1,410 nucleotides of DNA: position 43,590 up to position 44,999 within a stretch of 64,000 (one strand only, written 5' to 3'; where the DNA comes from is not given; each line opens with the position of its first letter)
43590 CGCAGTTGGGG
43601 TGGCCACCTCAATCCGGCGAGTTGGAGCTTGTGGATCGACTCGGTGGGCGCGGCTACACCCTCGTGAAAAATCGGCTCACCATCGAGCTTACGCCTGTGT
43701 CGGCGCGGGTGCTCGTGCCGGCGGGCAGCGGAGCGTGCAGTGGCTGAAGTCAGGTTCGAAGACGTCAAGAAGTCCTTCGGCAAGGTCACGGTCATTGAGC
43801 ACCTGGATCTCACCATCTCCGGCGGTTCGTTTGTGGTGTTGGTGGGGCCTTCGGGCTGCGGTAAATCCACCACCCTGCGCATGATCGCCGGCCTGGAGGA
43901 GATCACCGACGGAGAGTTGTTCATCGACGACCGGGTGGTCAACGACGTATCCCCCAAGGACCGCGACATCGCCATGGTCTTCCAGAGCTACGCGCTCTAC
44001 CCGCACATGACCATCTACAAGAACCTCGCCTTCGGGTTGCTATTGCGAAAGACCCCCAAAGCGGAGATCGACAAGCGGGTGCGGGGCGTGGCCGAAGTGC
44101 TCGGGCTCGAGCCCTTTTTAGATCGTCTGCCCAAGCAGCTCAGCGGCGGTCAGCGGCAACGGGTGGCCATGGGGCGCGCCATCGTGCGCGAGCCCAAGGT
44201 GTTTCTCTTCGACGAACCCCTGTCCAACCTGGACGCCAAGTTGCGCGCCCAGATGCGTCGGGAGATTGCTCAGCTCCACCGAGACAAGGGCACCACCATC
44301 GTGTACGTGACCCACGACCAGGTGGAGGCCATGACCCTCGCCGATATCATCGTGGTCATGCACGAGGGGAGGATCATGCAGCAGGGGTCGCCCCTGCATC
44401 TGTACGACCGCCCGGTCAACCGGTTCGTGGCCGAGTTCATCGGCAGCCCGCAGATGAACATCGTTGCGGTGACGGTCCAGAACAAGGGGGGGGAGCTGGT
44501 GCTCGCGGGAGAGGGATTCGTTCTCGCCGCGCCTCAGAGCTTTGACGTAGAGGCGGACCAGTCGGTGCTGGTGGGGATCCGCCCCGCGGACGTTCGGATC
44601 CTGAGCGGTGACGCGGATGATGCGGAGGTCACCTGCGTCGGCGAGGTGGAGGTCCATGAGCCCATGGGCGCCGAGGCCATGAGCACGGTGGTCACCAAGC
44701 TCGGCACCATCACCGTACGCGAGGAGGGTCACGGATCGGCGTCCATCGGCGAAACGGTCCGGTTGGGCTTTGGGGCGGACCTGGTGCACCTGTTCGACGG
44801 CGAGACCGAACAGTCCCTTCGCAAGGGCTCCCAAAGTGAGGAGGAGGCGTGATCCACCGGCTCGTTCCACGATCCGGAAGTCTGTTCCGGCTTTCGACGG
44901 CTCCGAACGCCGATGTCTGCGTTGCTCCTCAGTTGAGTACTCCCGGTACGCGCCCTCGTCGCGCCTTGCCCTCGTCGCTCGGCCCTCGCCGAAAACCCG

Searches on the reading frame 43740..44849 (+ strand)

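Call 70: search_protein_families(library=pfam, proteins=[window:43740-44849:+], max_evalue=0.001)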
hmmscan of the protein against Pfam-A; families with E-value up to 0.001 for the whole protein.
window:43740-44849:+ (370 aa): 6 families
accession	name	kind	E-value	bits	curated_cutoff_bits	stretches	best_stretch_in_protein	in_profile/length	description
PF00005.33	ABC_tran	-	8.1e-32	111.1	25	1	20-161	2-136/137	ABC transporter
PF17912.7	OB_MalK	-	1.2e-09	39.3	27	1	235-284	1-52/53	MalK OB fold domain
PF13304.12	AAA_21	-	3.8e-07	30.9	27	0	150-194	254-300/304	AAA domain, putative AbiEii toxin, Type IV TA system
PF08402.16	TOBE_2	-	1.5e-06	28.7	21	1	278-352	1-76/76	TOBE domain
PF13401.12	AAA_22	-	0.00012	22.8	27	1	28-73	4-33/130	AAA domain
PF02463.25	SMC_N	-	0.00023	21.1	40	0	30-204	25-209/220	RecF/RecN/SMC N terminal domain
